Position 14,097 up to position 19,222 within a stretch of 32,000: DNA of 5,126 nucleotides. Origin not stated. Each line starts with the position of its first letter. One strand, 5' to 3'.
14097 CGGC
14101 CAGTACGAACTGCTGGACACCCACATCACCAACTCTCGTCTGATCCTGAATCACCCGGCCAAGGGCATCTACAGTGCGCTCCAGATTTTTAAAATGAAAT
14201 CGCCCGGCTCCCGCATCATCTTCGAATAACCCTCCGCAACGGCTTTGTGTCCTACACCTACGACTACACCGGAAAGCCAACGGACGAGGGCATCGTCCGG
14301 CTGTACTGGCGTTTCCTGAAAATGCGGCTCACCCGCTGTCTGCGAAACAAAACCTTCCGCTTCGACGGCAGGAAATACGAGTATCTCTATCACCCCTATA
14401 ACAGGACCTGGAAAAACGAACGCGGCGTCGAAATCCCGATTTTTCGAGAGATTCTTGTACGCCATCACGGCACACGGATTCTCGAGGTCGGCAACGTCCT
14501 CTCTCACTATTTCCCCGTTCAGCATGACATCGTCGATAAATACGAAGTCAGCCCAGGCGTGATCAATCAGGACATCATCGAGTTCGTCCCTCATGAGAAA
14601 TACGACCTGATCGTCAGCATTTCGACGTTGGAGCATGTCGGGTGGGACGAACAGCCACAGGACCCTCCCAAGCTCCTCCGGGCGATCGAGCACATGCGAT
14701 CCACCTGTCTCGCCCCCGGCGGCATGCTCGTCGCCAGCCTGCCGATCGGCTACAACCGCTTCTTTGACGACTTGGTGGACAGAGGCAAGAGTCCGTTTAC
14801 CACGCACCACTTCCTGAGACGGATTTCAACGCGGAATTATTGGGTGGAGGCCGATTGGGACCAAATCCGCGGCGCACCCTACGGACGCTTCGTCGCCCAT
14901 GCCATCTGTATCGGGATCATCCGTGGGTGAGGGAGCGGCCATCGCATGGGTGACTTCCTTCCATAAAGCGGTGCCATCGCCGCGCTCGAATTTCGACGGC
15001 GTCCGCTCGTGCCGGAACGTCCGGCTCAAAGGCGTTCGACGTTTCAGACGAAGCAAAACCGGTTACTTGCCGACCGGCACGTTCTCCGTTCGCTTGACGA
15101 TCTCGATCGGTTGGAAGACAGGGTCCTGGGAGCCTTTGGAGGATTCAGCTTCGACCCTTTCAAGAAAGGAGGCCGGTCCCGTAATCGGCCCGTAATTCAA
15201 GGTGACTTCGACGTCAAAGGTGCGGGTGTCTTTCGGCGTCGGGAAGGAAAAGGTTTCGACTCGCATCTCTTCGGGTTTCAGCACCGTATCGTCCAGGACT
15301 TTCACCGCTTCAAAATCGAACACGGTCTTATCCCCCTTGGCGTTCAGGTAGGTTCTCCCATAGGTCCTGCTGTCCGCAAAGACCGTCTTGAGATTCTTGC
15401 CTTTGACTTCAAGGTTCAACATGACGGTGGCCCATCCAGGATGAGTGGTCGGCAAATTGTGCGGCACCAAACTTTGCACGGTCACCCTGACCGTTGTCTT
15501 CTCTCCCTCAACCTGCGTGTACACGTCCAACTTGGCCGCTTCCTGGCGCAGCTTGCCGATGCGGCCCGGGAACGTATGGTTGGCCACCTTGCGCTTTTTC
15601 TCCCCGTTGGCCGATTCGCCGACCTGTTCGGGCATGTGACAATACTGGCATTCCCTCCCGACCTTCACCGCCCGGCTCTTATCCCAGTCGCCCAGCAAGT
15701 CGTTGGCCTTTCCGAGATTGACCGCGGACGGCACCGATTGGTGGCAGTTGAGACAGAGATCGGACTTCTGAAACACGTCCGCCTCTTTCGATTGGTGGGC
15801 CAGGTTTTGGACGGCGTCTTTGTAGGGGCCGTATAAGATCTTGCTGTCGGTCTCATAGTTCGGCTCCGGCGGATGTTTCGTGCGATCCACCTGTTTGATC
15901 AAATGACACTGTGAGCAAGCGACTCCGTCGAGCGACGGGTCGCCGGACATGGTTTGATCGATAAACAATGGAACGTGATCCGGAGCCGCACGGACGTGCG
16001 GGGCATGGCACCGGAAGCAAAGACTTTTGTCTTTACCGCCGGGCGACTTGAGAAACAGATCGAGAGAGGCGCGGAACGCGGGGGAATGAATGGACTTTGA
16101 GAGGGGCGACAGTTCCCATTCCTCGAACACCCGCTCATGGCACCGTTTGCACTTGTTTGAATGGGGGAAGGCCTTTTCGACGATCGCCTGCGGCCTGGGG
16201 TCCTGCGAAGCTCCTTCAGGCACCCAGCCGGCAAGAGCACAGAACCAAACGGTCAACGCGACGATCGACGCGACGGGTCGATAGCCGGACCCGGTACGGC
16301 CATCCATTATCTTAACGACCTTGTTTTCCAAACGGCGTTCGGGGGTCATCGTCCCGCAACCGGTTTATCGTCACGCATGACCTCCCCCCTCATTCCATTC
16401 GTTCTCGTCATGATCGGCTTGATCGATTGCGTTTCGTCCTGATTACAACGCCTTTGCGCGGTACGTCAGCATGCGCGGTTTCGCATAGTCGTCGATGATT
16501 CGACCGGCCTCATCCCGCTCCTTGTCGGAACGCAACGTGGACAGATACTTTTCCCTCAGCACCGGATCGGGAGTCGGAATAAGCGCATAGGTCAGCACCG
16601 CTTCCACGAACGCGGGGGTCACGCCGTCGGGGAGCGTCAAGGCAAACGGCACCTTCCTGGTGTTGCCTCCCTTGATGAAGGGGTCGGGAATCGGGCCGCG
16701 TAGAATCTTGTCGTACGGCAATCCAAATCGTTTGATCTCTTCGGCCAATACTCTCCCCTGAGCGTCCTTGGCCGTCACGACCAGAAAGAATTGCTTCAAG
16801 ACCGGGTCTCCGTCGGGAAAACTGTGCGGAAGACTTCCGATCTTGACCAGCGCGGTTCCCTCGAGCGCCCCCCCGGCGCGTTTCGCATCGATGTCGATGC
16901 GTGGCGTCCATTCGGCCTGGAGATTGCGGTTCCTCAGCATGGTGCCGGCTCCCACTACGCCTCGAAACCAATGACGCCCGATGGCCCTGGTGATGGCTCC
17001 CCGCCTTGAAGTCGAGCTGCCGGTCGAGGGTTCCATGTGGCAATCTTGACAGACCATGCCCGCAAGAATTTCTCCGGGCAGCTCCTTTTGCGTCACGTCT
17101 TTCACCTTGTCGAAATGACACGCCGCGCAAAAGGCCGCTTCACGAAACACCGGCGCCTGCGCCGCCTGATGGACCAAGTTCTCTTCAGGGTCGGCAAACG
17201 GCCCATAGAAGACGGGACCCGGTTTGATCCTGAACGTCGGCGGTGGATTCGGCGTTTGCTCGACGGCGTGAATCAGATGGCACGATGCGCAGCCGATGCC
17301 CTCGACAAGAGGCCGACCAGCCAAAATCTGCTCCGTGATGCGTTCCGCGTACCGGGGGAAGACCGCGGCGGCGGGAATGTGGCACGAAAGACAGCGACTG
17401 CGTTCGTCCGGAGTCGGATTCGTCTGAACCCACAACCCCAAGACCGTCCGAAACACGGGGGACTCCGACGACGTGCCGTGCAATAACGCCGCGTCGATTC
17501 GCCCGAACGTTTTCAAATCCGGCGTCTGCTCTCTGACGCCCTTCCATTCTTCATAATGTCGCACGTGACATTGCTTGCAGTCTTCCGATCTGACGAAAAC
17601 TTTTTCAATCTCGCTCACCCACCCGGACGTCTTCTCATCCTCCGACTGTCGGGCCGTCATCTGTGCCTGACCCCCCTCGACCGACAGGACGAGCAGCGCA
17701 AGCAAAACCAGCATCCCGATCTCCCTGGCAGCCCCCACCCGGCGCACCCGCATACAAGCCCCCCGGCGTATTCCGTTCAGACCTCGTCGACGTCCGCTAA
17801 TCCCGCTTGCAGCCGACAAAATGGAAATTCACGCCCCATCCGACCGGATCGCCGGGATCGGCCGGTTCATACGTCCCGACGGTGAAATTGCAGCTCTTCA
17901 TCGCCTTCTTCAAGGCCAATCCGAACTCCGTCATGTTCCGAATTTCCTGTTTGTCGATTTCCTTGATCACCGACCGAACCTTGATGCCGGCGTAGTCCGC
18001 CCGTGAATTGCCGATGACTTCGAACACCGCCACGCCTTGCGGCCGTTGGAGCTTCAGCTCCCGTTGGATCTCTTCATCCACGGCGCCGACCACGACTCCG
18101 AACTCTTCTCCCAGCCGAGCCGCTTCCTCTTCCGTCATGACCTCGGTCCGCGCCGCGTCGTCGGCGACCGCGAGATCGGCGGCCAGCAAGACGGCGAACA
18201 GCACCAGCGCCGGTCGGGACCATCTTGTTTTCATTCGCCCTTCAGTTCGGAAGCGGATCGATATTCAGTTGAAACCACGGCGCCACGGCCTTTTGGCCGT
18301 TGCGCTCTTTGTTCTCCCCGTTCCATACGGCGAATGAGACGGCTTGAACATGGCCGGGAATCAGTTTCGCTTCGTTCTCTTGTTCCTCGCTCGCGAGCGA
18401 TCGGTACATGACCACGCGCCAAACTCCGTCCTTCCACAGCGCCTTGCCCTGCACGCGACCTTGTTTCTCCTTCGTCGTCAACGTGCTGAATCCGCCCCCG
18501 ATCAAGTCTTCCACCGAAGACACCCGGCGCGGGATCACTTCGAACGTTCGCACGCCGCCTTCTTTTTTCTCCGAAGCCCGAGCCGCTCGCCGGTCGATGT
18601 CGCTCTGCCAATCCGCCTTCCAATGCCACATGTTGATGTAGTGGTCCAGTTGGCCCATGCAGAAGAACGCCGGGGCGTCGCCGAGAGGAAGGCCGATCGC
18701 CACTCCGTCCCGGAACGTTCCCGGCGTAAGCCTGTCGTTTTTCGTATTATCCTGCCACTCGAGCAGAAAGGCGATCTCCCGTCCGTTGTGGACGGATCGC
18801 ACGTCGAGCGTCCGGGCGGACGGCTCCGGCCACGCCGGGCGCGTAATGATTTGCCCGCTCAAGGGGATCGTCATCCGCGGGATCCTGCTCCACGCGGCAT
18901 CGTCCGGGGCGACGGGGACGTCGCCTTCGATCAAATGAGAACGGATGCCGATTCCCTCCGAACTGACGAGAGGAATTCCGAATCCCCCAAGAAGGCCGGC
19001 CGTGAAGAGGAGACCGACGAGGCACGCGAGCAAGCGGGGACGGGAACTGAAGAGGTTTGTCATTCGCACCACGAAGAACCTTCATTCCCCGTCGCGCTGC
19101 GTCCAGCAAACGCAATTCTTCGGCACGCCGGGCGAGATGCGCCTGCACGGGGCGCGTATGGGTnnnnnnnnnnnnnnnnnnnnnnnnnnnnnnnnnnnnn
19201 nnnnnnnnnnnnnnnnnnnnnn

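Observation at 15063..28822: Thirteen co-directional genes form a periplasmic redox/cofactor cluster with no catalytic subunit, a candidate undescribed electron-transfer system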

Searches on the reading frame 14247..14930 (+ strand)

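Call 5: search_protein_families(library=pfam, max_evalue=0.01, proteins=[window:14247-14930:+])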
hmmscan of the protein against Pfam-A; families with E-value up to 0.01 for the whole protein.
window:14247-14930:+ (227 aa): 2 families
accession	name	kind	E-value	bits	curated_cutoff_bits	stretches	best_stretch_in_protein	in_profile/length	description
PF13489.12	Methyltransf_23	-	1.5e-05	25.3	27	1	82-166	34-119/164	Methyltransferase domain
PF08242.18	Methyltransf_12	-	0.0011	20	30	1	108-161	56-98/98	Methyltransferase domain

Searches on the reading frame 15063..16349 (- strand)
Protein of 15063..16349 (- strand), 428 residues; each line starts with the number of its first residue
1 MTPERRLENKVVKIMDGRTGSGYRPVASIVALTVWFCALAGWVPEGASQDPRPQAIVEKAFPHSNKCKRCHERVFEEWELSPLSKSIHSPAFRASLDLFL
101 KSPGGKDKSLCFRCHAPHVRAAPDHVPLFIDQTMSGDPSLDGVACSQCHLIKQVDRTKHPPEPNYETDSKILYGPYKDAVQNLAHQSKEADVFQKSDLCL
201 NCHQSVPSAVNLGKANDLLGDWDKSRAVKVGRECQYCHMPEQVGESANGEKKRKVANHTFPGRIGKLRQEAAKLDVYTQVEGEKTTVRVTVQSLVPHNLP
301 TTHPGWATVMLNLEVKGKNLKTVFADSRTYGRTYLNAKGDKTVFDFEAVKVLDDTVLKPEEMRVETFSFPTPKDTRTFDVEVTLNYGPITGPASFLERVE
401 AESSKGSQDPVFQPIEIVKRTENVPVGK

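Call 4: search_protein_families(library=pfam, max_evalue=0.01, proteins=[window:15063-16349:-])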
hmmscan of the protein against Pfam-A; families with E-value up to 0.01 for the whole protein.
window:15063-16349:- (428 aa): 5 families
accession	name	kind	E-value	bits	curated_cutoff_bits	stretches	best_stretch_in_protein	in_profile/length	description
PF13435.11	Cytochrome_C554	-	1.3e-08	36.1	20.8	1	66-149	1-83/84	Cytochrome c554 and c-prime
PF22113.1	Mtrc-MtrF_II-IV_dom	-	4.9e-06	26.6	30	0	63-152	80-166/176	Outer membrane cytochrome MtrC/MtrF-like, domains II/IV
PF14522.11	Cytochrome_C7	-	3e-05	24.2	24.8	0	63-149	12-66/67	Cytochrome c7 and related cytochrome c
PF09699.15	Paired_CXXCH_1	-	0.00054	20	20.6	0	185-205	16-38/41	Doubled CXXCH motif (Paired_CXXCH_1)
PF14537.11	Cytochrom_c3_2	-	0.0021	19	25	0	186-240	14-66/79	Cytochrome c3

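Call 13: search_protein_families(library=ncbifam, max_evalue=0.001, proteins=[window:15063-16349:-])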
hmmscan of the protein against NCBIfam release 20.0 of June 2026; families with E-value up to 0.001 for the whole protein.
window:15063-16349:- (428 aa): 2 families
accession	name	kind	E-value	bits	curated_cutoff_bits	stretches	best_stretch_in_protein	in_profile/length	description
NF040886.1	cyt_C_like_Sec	equivalog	5.1e-28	97.8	250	1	63-389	44-403/423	multiheme c-type cytochrome (seleno)protein ExtKL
NF041198.1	UshA_like_PCGU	equivalog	8.6e-05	21.3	275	0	55-151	399-481/519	UshA-like (seleno)protein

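Call 28: search_solved_structures(query=window:15063-16349:-, max_evalue=0.01)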
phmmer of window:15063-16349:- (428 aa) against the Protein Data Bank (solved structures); distinct sequences matched with E-value up to 0.01: 3.
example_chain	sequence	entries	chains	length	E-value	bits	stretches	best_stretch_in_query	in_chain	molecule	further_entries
5ze8_A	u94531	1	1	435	1.5e-06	30.6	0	194-370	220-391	cytochrome c552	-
9wt8_A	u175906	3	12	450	0.00055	22.1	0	41-372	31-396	Cytochrome c,Multiheme cytochrome c selenoprotein (MccSep)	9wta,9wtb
9wt9_A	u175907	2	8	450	0.00077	21.7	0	41-372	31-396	Cytochrome c,Multiheme cytochrome c selenoprotein mutant (MccSep U325A) | Cytochrome c,Multiheme cytochrome c selenoprotein (MccSep)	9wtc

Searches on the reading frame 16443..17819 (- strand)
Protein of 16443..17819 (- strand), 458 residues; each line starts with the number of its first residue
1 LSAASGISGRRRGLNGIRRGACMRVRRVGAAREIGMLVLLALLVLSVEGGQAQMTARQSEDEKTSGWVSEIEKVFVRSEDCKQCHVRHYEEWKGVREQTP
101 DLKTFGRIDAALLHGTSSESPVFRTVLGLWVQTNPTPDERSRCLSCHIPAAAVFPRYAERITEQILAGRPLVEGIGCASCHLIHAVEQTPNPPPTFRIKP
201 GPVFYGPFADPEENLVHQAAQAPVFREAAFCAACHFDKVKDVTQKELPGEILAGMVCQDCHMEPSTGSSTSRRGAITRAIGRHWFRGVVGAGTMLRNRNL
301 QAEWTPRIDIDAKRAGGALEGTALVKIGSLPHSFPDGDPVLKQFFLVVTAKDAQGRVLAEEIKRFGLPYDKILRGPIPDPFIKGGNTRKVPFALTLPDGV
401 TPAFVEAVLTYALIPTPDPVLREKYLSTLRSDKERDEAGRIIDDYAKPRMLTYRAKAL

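Call 4: search_protein_families(library=pfam, max_evalue=0.01, proteins=[window:16443-17819:-])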
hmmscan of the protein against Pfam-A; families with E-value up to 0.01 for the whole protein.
window:16443-17819:- (458 aa): 5 families
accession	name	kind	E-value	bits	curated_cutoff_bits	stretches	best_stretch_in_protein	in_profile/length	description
PF13435.11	Cytochrome_C554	-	2.5e-08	35.2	20.8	1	81-181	2-83/84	Cytochrome c554 and c-prime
PF14537.11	Cytochrom_c3_2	-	2.7e-07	31.4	25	0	138-187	24-70/79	Cytochrome c3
PF09699.15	Paired_CXXCH_1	-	5.4e-06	26.4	20.6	0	76-94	4-22/41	Doubled CXXCH motif (Paired_CXXCH_1)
PF14522.11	Cytochrome_C7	-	9.1e-06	25.9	24.8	0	228-266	13-53/67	Cytochrome c7 and related cytochrome c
PF22113.1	Mtrc-MtrF_II-IV_dom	-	1.2e-05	25.4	30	1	69-184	72-166/176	Outer membrane cytochrome MtrC/MtrF-like, domains II/IV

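Call 13: search_protein_families(library=ncbifam, max_evalue=0.001, proteins=[window:16443-17819:-])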
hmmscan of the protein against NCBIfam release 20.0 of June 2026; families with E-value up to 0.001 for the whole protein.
window:16443-17819:- (458 aa): 4 families
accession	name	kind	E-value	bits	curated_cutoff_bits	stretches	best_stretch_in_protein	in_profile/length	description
NF040886.1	cyt_C_like_Sec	equivalog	1.9e-17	63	250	2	38-235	5-212/423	multiheme c-type cytochrome (seleno)protein ExtKL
NF008659.0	PRK11659.1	equivalog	1.3e-06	28.3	184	1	40-188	14-149/188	cytochrome c nitrite reductase pentaheme subunit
TIGR03508.1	decahem_SO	subfamily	1.6e-06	27.8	192.2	1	131-263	61-176/258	DmsE family decaheme c-type cytochrome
TIGR01905.1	paired_CXXCH_1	subfamily_domain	1.3e-05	25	25.2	0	76-89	4-17/41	doubled CXXCH domain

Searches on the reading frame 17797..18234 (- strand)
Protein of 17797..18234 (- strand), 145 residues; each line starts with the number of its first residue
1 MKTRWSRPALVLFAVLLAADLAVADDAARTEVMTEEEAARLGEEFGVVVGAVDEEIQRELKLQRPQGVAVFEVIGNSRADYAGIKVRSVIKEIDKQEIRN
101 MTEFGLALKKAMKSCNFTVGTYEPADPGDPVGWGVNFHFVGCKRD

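Call 4: search_protein_families(library=pfam, max_evalue=0.01, proteins=[window:17797-18234:-])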
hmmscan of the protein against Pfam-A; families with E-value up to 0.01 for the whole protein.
window:17797-18234:- (145 aa): 2 families
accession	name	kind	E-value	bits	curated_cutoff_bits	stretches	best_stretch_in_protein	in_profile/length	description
PF12812.13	PDZ_1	-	0.0014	19.1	28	1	44-110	10-74/78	PDZ-like domain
PF17820.7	PDZ_6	-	0.0075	16.4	27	0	76-104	8-36/54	PDZ domain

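Call 13: search_protein_families(library=ncbifam, max_evalue=0.001, proteins=[window:17797-18234:-])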
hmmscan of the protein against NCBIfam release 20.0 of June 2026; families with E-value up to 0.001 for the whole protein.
window:17797-18234:- (145 aa): 4 families
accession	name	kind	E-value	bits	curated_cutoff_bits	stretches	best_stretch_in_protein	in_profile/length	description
TIGR02037.1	degP_htrA_DO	subfamily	3.2e-09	36.2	416.2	1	44-112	237-305/434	Do family serine endopeptidase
NF047968.1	SerProtHtrA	equivalog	7.1e-07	28.9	470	1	51-110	276-333/357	serine protease HtrA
NF041521.1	HhoA_HhoB_HtrA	equivalog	6.9e-06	25.6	450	1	52-105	249-302/335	HhoA/HhoB/HtrA family serine endopeptidase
NF008189.1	PRK10942.1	equivalog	0.00062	18.3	720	1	44-104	291-351/477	serine endoprotease DegP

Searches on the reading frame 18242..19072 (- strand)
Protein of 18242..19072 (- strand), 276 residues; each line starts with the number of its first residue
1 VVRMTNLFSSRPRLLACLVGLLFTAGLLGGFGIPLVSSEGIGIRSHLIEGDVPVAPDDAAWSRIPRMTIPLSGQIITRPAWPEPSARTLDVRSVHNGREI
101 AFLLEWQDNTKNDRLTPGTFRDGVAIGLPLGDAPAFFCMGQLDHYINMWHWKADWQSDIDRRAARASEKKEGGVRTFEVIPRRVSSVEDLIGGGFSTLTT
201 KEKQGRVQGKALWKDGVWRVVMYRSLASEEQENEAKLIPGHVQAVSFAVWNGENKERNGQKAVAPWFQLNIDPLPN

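Call 4: search_protein_families(library=pfam, max_evalue=0.01, proteins=[window:18242-19072:-])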
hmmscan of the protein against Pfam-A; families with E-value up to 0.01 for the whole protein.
window:18242-19072:- (276 aa): 1 family
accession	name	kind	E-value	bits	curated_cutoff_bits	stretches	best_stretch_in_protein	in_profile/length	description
PF09459.16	EB_dh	-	2.5e-31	110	33.3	1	59-262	2-236/236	Ethylbenzene dehydrogenase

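Call 13: search_protein_families(library=ncbifam, max_evalue=0.001, proteins=[window:18242-19072:-])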
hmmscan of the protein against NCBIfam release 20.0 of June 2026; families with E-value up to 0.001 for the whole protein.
window:18242-19072:- (276 aa): 2 families
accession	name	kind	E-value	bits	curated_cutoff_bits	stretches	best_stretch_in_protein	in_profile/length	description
TIGR03477.1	DMSO_red_II_gam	subfamily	1e-43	149.1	169.85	2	47-155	6-117/206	DMSO reductase family type II enzyme, heme b subunit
NF042980.1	EthbenzDh_ebdC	equivalog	4.9e-20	71.9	400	2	190-264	130-204/214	ethylbenzene dehydrogenase subunit gamma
